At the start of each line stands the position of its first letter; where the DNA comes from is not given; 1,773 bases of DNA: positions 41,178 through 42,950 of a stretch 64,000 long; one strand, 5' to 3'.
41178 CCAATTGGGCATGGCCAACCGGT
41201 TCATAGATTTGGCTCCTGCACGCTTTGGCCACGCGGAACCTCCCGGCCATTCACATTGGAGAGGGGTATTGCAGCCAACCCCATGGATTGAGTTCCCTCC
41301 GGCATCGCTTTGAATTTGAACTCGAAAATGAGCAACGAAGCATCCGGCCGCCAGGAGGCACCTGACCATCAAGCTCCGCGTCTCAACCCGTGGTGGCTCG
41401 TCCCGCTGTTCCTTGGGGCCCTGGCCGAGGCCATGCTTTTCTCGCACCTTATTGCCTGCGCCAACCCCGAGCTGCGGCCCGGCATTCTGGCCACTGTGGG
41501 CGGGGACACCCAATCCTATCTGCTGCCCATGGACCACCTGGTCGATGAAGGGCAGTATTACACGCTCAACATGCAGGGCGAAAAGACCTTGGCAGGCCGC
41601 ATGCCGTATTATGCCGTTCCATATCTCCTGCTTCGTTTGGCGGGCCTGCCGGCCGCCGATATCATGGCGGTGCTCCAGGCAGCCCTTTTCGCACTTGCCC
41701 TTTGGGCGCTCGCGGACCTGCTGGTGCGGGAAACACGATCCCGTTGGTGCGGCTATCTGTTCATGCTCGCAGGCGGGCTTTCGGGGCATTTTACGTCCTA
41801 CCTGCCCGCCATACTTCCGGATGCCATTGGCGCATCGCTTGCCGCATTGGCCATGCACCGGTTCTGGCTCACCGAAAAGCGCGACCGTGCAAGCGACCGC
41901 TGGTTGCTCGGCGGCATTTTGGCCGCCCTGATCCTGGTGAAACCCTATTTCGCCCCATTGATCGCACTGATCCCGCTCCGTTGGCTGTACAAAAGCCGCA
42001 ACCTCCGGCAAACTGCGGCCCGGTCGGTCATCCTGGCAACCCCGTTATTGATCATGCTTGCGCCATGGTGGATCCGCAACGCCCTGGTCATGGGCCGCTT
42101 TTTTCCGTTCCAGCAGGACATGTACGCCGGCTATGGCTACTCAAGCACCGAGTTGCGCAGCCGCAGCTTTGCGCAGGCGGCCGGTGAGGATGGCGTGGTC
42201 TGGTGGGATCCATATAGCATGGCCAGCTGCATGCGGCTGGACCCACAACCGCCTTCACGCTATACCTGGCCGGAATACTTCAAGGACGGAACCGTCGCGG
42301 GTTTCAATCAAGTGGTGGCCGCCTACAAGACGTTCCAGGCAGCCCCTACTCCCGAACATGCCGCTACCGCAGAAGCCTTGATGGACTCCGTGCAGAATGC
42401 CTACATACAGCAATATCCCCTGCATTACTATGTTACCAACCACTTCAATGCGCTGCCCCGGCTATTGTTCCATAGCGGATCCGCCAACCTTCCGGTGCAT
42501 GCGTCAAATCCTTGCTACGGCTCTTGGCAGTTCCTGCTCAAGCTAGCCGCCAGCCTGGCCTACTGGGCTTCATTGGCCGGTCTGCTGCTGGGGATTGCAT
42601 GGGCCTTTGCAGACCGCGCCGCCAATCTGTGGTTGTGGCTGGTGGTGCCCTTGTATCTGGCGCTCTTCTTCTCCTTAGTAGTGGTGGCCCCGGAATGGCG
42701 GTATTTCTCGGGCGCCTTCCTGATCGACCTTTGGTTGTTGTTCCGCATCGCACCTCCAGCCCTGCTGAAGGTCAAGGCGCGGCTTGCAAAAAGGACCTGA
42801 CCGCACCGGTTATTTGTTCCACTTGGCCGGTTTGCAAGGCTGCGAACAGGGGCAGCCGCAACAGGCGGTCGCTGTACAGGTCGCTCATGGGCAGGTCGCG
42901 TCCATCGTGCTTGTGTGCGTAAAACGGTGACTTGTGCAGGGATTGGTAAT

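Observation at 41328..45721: Four-gene lipid-linked aminosugar module: GT-C-like membrane transferase, WecE-like aminotransferase, WecD-like GNAT, ArnC-like Und-P glycosyltransferase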

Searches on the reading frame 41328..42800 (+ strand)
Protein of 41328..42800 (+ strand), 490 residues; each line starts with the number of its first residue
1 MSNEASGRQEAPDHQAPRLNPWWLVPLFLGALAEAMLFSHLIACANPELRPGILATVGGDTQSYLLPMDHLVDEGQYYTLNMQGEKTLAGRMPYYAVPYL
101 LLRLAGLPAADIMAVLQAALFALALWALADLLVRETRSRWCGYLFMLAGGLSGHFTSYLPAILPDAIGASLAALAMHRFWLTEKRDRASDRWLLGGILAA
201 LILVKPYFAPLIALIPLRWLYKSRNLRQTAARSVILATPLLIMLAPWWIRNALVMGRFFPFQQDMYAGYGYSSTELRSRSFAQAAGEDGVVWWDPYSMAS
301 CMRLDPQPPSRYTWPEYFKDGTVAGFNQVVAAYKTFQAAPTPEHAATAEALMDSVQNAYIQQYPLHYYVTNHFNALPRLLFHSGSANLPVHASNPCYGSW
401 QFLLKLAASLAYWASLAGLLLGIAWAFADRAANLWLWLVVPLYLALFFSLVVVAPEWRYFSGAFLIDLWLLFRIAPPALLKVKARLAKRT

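Call 5: search_protein_families(library=pfam, proteins=[window:41328-42800:+], max_evalue=0.01)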
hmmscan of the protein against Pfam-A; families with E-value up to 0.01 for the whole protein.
window:41328-42800:+ (490 aa): 0 families

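Call 6: search_protein_families(library=ncbifam, proteins=[window:41328-42800:+], max_evalue=0.01)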
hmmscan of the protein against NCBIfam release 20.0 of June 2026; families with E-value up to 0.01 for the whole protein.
window:41328-42800:+ (490 aa): 1 family
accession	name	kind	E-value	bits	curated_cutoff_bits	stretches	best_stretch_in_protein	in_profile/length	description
NF047510.1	LIC_10190_fam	subfamily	6.9e-07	28.3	100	1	116-262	172-314/424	LIC_10190 family membrane protein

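Call 9: find_homologous_proteins(query=window:41328-42800:+, max_evalue=0.001)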
Query window:41328-42800:+ (490 aa): 8 proteins with E <= 0.001 among 8000 candidates.
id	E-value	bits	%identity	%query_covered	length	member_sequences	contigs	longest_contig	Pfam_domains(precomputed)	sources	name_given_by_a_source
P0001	0.0e+0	1109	100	100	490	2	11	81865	-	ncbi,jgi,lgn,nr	ncbi:MAG: hypothetical protein JSS84_10875 [Bacteroidetes bacterium]|nr:hypothetical protein [Bacter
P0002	5.2e-275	931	83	100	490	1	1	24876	-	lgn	-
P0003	6.6e-253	858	76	100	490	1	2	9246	-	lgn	-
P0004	1.4e-169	583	57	93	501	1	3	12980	-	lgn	-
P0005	8.1e-139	482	50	94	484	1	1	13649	PF26626.1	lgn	-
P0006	3.4e-137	476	49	89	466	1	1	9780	-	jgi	jgi:hypothetical protein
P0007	1.2e-136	475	48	92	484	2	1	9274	PF26626.1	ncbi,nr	ncbi:MAG: hypothetical protein KF797_09675 [Flavobacteriales bacterium]|nr:hypothetical protein [Fla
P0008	5.9e-85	304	38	93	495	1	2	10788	-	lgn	-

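Call 11: search_protein_families(library=pfam, proteins=[P0005, P0007, P0008, P0004, window:41328-42800:+], max_evalue=10)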
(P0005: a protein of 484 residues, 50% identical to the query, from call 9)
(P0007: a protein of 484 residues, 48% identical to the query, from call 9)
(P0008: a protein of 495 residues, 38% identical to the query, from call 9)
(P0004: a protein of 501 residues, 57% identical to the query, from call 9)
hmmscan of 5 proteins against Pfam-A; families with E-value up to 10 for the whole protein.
P0005 (484 aa): 4 families
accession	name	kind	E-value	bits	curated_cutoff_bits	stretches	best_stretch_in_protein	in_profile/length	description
PF09594.16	GT87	-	0.00011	22.5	25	2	86-254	5-156/237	Glycosyltransferase family 87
PF13231.12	PMT_2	-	0.021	15.5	26.1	1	91-244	6-159/160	Dolichyl-phosphate-mannose-protein mannosyltransferase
PF10998.14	DUF2838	-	0.097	13.3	25.2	1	406-469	4-67/111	Protein of unknown function (DUF2838)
PF14089.11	KbaA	-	2.7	8.3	27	1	107-173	103-169/179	KinB-signalling pathway activation in sporulation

P0007 (484 aa): 0 families

P0008 (495 aa): 0 families

P0004 (501 aa): 0 families

window:41328-42800:+ (490 aa): 1 family
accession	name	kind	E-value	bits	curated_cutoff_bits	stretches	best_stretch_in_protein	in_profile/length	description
PF01694.28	Rhomboid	-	0.062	13.9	22.6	1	122-194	24-96/143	Rhomboid domain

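Call 14: find_encoding_contigs(protein=P0001, flank=10000, max_places=4)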
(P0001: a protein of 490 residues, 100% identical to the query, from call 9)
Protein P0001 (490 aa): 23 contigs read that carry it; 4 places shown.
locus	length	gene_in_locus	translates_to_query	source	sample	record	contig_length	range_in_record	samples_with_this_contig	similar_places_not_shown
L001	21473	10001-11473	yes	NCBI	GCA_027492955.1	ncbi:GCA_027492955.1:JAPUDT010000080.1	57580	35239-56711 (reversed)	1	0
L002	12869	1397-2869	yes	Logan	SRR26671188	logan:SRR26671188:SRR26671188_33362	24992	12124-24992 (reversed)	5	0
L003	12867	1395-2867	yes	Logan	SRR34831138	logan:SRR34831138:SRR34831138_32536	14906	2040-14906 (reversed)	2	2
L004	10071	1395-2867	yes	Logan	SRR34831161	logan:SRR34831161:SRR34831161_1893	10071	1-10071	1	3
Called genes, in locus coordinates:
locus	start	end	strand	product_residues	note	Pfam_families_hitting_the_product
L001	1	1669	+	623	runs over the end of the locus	PF00005:ABC_tran, PF00006:ATP-synt_ab (faint), PF02463:SMC_N (faint), PF13476:AAA_23 (faint), PF13555:AAA_29 (faint), PF12848:ABC_tran_Xtn, PF00005:ABC_tran, PF16326:ABC_tran_CTD, +3 more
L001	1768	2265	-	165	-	-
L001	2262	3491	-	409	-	PF13304:AAA_21 (faint), PF13175:AAA_15 (weak)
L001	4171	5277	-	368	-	PF01479:S4, PF00849:PseudoU_synth_2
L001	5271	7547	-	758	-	-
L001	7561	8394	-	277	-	PF03793:PASTA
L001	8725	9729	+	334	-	PF01820:Dala_Dala_lig_N, PF02222:ATP-grasp (weak), PF07478:Dala_Dala_lig_C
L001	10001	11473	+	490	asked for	-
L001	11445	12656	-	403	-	PF00266:Aminotran_5 (weak), PF01041:DegT_DnrJ_EryC1, PF00155:Aminotran_1_2, PF01212:Beta_elim_lyase (weak)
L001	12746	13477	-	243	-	PF00583:Acetyltransf_1, PF13673:Acetyltransf_10, PF08445:FR47 (weak), PF13508:Acetyltransf_7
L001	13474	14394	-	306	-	PF00535:Glycos_transf_2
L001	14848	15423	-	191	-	PF01725:Ham1p_like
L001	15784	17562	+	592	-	PF13439:Glyco_transf_4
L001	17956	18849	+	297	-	PF05050:Methyltransf_21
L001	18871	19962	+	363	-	-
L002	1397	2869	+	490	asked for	-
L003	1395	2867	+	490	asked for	-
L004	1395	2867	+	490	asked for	-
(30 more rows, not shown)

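Call 16: find_encoding_contigs(protein=P0008, flank=10000, max_places=2)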
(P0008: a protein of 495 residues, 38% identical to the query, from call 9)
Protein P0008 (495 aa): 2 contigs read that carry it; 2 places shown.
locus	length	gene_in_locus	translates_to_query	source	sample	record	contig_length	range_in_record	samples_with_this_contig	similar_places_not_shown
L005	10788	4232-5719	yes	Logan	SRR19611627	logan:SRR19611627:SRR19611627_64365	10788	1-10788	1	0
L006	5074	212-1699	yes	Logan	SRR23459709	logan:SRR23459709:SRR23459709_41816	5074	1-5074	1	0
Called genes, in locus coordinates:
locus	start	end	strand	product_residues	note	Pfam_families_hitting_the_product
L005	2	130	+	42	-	?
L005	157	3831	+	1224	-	PF25852:DUF6242_C (faint), PF02012:BNR (faint), PF15902:Sortilin-Vps10 (faint), PF14870:PSII_BNR, PF06832:BiPBP_C (faint)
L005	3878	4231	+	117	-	PF00376:MerR, PF13411:MerR_1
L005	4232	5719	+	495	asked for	-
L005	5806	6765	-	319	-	PF25084:LbH_EIF2B (faint), PF00132:Hexapep, PF25087:GMPPB_C (faint), PF00132:Hexapep, PF14602:Hexapep_2 (weak), PF05523:FdtA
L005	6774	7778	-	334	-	PF00535:Glycos_transf_2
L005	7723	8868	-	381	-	PF01041:DegT_DnrJ_EryC1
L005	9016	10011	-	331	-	PF01370:Epimerase, PF04321:RmlD_sub_bind, PF01073:3Beta_HSD, PF16363:GDP_Man_Dehyd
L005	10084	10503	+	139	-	PF01242:PTPS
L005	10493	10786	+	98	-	?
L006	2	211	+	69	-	?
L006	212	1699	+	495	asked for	-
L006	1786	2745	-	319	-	PF25084:LbH_EIF2B (faint), PF00132:Hexapep, PF25087:GMPPB_C (faint), PF00132:Hexapep, PF14602:Hexapep_2 (weak), PF05523:FdtA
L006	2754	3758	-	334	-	PF00535:Glycos_transf_2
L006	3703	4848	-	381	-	PF01041:DegT_DnrJ_EryC1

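Call 17: find_encoding_contigs(protein=P0007, flank=10000, max_places=2)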
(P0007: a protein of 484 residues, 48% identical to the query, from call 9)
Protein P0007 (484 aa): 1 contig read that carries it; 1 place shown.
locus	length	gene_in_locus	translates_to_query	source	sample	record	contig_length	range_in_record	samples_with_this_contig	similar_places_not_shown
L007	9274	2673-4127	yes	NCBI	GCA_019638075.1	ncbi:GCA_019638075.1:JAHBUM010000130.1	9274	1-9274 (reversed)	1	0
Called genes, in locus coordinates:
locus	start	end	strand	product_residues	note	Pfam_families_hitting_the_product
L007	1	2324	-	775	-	PF01411:tRNA-synt_2c, PF07973:tRNA_SAD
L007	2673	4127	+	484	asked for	PF26626:DUF8201 (weak)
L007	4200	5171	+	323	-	PF01551:Peptidase_M23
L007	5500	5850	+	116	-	PF00376:MerR, PF13411:MerR_1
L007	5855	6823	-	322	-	PF01073:3Beta_HSD, PF01370:Epimerase, PF04321:RmlD_sub_bind (weak), PF16363:GDP_Man_Dehyd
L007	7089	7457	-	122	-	PF05635:23S_rRNA_IVP, PF22296:bAvd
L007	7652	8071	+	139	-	PF01242:PTPS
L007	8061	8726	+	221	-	PF01227:GTP_cyclohydroI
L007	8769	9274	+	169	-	PF01027:Bax1-I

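Call 18: find_encoding_contigs(protein=P0005, flank=10000, max_places=2)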
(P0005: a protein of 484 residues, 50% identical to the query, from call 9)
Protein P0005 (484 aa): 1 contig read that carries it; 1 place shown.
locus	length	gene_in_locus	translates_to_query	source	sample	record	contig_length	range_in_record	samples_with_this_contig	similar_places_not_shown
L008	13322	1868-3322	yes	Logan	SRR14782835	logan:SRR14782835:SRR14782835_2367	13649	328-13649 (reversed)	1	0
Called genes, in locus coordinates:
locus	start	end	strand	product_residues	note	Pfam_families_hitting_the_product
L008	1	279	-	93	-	?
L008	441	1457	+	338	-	PF01551:Peptidase_M23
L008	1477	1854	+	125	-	PF00376:MerR, PF13411:MerR_1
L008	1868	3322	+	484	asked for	PF26626:DUF8201 (weak)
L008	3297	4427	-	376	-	PF01041:DegT_DnrJ_EryC1, PF00155:Aminotran_1_2 (weak)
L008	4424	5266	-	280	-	-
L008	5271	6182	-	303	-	PF00535:Glycos_transf_2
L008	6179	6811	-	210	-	PF25087:GMPPB_C, PF00132:Hexapep (weak)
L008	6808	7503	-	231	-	PF08889:WbqC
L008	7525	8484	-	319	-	PF01370:Epimerase, PF04321:RmlD_sub_bind (weak), PF16363:GDP_Man_Dehyd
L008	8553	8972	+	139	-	PF01242:PTPS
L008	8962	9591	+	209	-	PF01227:GTP_cyclohydroI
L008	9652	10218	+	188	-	PF04542:Sigma70_r2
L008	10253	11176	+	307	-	PF03544:TonB_C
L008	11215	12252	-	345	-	PF02775:TPP_enzyme_C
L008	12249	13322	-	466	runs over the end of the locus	?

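Call 19: find_encoding_contigs(protein=P0004, flank=10000, max_places=2)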
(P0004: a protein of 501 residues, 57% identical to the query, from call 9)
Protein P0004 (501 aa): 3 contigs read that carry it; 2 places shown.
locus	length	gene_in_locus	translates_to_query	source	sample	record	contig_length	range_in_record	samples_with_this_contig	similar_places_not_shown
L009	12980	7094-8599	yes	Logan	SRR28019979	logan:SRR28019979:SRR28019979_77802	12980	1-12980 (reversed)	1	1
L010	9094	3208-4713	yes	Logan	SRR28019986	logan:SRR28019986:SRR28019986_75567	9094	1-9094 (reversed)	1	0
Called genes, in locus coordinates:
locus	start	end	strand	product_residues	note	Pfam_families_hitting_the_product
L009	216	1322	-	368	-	PF01479:S4, PF00849:PseudoU_synth_2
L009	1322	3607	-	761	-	PF18962:Por_Secre_tail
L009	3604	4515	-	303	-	PF03793:PASTA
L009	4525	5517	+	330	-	PF01820:Dala_Dala_lig_N, PF02222:ATP-grasp (weak), PF02786:CPSase_L_D2 (weak), PF07478:Dala_Dala_lig_C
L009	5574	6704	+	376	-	PF01757:Acyl_transf_3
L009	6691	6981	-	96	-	PF01725:Ham1p_like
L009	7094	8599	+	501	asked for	-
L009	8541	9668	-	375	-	PF01041:DegT_DnrJ_EryC1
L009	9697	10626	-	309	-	PF00535:Glycos_transf_2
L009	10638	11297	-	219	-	PF00551:Formyl_trans_N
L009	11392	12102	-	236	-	PF08889:WbqC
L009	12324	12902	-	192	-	PF01725:Ham1p_like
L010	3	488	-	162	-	?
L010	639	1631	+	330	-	PF01820:Dala_Dala_lig_N, PF02222:ATP-grasp (weak), PF02786:CPSase_L_D2 (weak), PF07478:Dala_Dala_lig_C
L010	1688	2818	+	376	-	PF01757:Acyl_transf_3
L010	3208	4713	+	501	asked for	-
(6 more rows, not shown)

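Call 20: find_encoding_contigs(protein=P0006, flank=10000, max_places=2)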
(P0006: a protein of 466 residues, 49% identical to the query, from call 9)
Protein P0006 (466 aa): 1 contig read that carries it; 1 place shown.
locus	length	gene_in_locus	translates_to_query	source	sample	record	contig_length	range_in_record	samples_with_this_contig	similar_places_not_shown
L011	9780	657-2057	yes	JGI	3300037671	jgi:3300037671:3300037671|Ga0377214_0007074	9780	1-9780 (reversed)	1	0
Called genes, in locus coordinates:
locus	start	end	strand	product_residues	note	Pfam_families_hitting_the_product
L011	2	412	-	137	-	?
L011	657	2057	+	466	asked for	-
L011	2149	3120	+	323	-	PF01551:Peptidase_M23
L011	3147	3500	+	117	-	PF00376:MerR, PF13411:MerR_1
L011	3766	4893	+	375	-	PF00155:Aminotran_1_2 (weak), PF01041:DegT_DnrJ_EryC1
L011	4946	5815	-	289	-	PF00551:Formyl_trans_N, PF02911:Formyl_trans_C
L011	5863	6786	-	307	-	PF00535:Glycos_transf_2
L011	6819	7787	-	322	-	PF01073:3Beta_HSD, PF01370:Epimerase, PF04321:RmlD_sub_bind, PF16363:GDP_Man_Dehyd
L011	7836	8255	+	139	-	PF01242:PTPS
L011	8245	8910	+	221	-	PF01227:GTP_cyclohydroI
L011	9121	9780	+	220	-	?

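Call 21: find_related_loci(query=A1, collection=genome_contigs, flank=8000)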
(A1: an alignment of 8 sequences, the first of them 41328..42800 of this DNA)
Query A1 (490 aa) in genome_contigs; peptide patterns used: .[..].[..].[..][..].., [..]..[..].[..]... (x = any residue, [..] = any of these).
21 stretches matched a pattern; 3 encode a relative of the query (tblastn E <= 1e-3); 3 distinct loci.
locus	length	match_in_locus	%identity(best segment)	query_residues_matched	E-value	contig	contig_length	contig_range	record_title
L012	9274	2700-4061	48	19-471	2e-136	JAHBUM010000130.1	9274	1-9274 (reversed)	MAG: Flavobacteriales bacterium isolate ACE_BAC33 BAC33_130, whole genome shotgun sequence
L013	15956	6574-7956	31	28-476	2e-51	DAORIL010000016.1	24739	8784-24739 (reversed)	MAG TPA_asm: Pyrinomonadaceae bacterium isolate AMR_MDS_5578 NODE_166_length_24739_cov_7.984200, whole genome shotgun se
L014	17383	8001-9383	29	35-489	6e-47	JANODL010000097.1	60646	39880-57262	MAG: Acidobacteriota bacterium isolate VAR_17_metabat_128 VAR_17_k141_1777345, whole genome shotgun sequence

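Call 25: search_protein_families(library=pfam, proteins=[L013:1052-2173:+, L013:2166-3062:+, L013:3084-4424:+, L013:4438-5622:+, L013:5567-6532:+, L013:6535-7983:+, L013:8012-9121:+, L013:9226-10362:+, L013:10368-11354:+, L013:11433-12209:+], max_evalue=0.001)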
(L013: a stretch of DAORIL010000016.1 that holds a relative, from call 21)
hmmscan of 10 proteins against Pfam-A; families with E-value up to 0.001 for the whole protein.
L013:1052-2173:+ (373 aa): 6 families
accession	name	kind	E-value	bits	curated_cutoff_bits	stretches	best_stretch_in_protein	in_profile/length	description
PF00534.26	Glycos_transf_1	-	8e-43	146.4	26.4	1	182-347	4-171/172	Glycosyl transferases group 1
PF13692.12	Glyco_trans_1_4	-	1.9e-36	125.9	27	1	195-334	3-142/142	Glycosyl transferases group 1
PF13439.12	Glyco_transf_4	-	4.5e-18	66.3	28.5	1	19-172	10-170/170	Glycosyltransferase Family 4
PF20706.3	GT4-conflict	-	1.4e-12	47.8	26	1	171-343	175-366/385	Family 4 Glycosyltransferase in conflict systems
PF13579.12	Glyco_trans_4_4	-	1.6e-09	38.8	29.7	1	20-167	10-158/158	Glycosyl transferase 4-like domain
PF13477.12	Glyco_trans_4_2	-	6.2e-06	26.9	23.4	1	45-126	40-122/139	Glycosyl transferase 4-like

L013:2166-3062:+ (298 aa): 3 families
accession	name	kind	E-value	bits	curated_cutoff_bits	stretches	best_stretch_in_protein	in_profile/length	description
PF00535.33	Glycos_transf_2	-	2.8e-36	125.4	23.3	1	8-127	1-123/168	Glycosyl transferase family 2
PF10111.15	Glyco_tranf_2_2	-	5.6e-25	88.8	27.3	1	8-211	1-223/276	Glycosyltransferase like family 2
PF13641.12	Glyco_tranf_2_3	-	2.4e-13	51.1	27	1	7-108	3-113/230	Glycosyltransferase like family 2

L013:3084-4424:+ (446 aa): 1 family
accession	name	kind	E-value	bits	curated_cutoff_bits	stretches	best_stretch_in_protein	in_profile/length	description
PF13231.12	PMT_2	-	3.4e-12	47.3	26.1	1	84-232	3-159/160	Dolichyl-phosphate-mannose-protein mannosyltransferase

L013:4438-5622:+ (394 aa): 4 families
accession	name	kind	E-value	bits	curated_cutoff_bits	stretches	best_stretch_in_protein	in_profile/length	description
PF13439.12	Glyco_transf_4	-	5e-16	59.6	28.5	1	25-195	12-169/170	Glycosyltransferase Family 4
PF13579.12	Glyco_trans_4_4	-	1.3e-10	42.3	29.7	1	25-189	11-156/158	Glycosyl transferase 4-like domain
PF13692.12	Glyco_trans_1_4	-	1.1e-05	26.2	27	1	227-355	16-140/142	Glycosyl transferases group 1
PF00534.26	Glycos_transf_1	-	1.1e-05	25.5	26.4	1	209-372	14-170/172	Glycosyl transferases group 1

L013:5567-6532:+ (321 aa): 6 families
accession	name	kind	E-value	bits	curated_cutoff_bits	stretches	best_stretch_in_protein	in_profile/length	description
PF13489.12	Methyltransf_23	-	4e-25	88.9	27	1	96-244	10-159/164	Methyltransferase domain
PF08241.18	Methyltransf_11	-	1.9e-13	51.3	21.2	1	112-200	1-94/95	Methyltransferase domain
PF08242.18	Methyltransf_12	-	7.2e-12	46.3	30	1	112-199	1-98/98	Methyltransferase domain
PF13649.12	Methyltransf_25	-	5.1e-09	37.1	27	1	112-197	2-97/97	Methyltransferase domain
PF13847.12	Methyltransf_31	-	1.5e-07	31.6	27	1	110-207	6-115/145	Methyltransferase domain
PF07021.18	MetW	-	4.3e-06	26.9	21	1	107-213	13-119/193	Methionine biosynthesis protein MetW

L013:6535-7983:+ (482 aa): 0 families

L013:8012-9121:+ (369 aa): 1 family
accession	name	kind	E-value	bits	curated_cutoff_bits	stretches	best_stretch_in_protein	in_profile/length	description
PF01757.29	Acyl_transf_3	-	8.9e-33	114.1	31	1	8-348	3-325/326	Acyltransferase domain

L013:9226-10362:+ (378 aa): 3 families
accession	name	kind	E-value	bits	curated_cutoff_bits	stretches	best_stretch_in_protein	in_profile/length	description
PF01041.23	DegT_DnrJ_EryC1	-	2.1e-94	317.1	19.8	1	15-372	7-359/360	DegT/DnrJ/EryC1/StrS aminotransferase family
PF00155.27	Aminotran_1_2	-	2.3e-09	37.4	19.7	1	29-159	42-190/361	Aminotransferase class I and II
PF01276.26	OKR_DC_1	-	4.3e-05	22.9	27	1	36-172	69-221/417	Orn/Lys/Arg decarboxylase, major domain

L013:10368-11354:+ (328 aa): 2 families
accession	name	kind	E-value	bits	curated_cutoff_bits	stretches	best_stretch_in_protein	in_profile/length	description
PF00535.33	Glycos_transf_2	-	5.3e-27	95.2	23.3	1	11-139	1-127/168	Glycosyl transferase family 2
PF10111.15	Glyco_tranf_2_2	-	0.0005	20.1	27.3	1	11-112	1-102/276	Glycosyltransferase like family 2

L013:11433-12209:+ (258 aa): 4 families
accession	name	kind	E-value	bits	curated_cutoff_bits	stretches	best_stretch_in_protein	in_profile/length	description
PF13489.12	Methyltransf_23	-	1.9e-11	44.4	27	1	51-209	20-161/164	Methyltransferase domain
PF08241.18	Methyltransf_11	-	2.8e-07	31.5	21.2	1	60-154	3-94/95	Methyltransferase domain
PF08242.18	Methyltransf_12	-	4.3e-05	24.6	30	1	88-152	29-97/98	Methyltransferase domain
PF13649.12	Methyltransf_25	-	0.00038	21.5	27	1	57-151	1-97/97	Methyltransferase domain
